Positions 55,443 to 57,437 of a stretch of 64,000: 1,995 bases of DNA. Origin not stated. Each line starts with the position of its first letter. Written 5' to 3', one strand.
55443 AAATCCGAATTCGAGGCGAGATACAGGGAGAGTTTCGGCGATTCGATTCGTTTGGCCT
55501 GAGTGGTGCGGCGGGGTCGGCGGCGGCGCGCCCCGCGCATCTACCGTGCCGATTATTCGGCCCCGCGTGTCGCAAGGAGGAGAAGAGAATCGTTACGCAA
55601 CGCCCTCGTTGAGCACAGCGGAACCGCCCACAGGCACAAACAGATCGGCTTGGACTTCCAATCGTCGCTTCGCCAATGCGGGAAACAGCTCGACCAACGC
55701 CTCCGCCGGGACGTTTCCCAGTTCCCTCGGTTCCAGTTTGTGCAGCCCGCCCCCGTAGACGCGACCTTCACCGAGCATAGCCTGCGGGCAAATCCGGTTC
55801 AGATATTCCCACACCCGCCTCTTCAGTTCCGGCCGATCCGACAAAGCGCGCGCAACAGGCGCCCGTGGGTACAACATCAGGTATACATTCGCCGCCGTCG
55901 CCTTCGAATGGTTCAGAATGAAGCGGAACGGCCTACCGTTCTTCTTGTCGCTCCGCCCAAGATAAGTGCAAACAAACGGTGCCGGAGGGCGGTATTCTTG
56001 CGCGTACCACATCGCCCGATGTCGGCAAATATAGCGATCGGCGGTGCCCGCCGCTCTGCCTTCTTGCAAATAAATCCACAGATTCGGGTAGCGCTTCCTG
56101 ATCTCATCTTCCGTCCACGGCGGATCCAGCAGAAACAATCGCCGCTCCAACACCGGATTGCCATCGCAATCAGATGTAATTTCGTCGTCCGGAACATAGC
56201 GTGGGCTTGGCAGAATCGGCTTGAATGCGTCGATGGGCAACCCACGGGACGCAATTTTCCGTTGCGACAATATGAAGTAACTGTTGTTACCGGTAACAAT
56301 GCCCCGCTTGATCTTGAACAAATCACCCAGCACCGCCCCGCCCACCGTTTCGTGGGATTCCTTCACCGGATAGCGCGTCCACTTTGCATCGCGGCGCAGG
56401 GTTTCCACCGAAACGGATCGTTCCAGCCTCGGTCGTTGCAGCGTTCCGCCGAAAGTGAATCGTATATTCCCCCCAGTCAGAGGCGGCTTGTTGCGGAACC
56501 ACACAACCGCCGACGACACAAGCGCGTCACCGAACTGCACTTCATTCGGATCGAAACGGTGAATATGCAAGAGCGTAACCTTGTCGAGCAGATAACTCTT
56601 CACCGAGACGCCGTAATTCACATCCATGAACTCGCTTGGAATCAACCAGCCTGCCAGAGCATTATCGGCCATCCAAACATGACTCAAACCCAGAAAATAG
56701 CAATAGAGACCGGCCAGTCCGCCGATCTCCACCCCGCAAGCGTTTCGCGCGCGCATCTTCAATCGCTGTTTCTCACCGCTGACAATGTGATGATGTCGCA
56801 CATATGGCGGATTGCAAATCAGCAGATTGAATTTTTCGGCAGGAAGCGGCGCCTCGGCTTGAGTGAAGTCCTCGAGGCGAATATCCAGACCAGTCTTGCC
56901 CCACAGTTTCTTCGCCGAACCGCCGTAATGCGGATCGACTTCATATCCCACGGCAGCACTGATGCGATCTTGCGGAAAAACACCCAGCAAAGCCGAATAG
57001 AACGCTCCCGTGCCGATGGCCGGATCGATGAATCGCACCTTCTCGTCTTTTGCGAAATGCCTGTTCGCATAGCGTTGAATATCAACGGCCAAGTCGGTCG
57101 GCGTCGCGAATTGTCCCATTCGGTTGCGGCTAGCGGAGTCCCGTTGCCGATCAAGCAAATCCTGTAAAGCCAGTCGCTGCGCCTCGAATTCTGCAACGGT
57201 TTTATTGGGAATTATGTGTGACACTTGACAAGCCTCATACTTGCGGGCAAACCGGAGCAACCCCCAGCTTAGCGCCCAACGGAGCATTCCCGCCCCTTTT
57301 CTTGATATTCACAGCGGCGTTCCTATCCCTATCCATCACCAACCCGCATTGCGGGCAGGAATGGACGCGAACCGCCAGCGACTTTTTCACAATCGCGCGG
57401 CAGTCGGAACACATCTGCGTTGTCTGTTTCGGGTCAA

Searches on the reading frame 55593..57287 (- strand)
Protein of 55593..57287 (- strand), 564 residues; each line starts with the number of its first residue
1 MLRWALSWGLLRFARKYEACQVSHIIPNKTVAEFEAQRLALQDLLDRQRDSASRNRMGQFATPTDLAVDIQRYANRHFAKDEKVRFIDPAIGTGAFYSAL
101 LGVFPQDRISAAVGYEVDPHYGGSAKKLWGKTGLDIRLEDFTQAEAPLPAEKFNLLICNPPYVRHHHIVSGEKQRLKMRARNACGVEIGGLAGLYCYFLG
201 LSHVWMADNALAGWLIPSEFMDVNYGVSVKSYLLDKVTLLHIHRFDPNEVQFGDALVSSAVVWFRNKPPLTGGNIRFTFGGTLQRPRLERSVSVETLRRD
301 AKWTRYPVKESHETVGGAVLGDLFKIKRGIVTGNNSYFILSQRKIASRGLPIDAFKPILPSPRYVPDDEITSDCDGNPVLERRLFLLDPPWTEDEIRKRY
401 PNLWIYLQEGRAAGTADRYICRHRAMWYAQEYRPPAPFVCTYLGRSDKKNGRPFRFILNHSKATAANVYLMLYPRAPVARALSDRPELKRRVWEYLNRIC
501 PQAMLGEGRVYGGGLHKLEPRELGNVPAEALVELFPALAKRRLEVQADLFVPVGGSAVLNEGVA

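Call 109: search_solved_structures(query=window:55593-57287:-, max_evalue=0.001)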
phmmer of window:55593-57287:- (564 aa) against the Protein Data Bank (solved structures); distinct sequences matched with E-value up to 0.001: 1.
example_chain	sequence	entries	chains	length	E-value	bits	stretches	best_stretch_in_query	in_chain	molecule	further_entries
7qw5_A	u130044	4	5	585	0.00016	23.9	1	52-263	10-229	Modification methylase BseCI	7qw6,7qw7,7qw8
